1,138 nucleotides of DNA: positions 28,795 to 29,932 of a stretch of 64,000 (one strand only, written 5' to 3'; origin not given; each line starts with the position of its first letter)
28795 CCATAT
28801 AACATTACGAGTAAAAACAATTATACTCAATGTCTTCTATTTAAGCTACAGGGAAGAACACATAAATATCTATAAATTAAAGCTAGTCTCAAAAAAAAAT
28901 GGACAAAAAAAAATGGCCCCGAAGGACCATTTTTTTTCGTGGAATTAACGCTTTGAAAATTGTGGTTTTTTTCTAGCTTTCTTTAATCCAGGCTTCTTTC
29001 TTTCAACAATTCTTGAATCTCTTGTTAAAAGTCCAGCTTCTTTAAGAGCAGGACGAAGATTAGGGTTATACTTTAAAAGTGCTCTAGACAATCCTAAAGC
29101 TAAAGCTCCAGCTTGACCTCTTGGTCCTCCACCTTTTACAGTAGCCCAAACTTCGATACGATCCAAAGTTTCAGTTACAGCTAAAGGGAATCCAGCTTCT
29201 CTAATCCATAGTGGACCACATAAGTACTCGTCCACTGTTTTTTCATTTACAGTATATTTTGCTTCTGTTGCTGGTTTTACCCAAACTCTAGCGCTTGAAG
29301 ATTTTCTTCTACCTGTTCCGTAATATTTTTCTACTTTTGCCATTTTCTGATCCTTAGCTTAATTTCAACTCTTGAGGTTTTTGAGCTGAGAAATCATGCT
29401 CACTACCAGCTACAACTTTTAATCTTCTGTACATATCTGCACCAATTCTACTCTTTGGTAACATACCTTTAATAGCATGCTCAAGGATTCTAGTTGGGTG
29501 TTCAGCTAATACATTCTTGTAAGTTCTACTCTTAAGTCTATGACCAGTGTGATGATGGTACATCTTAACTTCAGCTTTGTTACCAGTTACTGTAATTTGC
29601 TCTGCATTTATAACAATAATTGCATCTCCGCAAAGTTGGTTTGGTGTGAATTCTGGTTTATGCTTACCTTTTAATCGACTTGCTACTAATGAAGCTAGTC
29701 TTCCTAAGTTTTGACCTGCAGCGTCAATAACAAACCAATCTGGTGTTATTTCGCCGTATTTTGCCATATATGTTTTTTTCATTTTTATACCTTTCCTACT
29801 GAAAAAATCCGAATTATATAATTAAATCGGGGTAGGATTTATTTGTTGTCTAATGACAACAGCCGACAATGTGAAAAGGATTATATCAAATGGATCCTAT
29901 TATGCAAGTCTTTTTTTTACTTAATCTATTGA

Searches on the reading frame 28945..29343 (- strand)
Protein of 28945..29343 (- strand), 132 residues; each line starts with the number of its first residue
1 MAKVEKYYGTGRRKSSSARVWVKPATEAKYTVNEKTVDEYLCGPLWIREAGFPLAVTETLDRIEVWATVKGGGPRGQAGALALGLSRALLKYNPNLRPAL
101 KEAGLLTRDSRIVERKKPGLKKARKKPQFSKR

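Call 18: search_protein_families(library=pfam, proteins=[window:28945-29343:-], max_evalue=0.00001)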
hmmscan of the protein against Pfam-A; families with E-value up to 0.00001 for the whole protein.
window:28945-29343:- (132 aa): 1 family
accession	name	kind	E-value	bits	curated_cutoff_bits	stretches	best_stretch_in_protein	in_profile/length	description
PF00380.25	Ribosomal_S9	-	2.3e-41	141.5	22.5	1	11-132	1-121/121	Ribosomal protein S9/S16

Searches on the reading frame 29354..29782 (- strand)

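Call 18: search_protein_families(library=pfam, proteins=[window:29354-29782:-], max_evalue=0.00001)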
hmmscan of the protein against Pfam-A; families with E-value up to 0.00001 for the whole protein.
window:29354-29782:- (142 aa): 1 family
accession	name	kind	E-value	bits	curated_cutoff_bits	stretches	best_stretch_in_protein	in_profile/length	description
PF00572.24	Ribosomal_L13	-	7.5e-42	142.6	23.8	1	15-129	2-118/119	Ribosomal protein L13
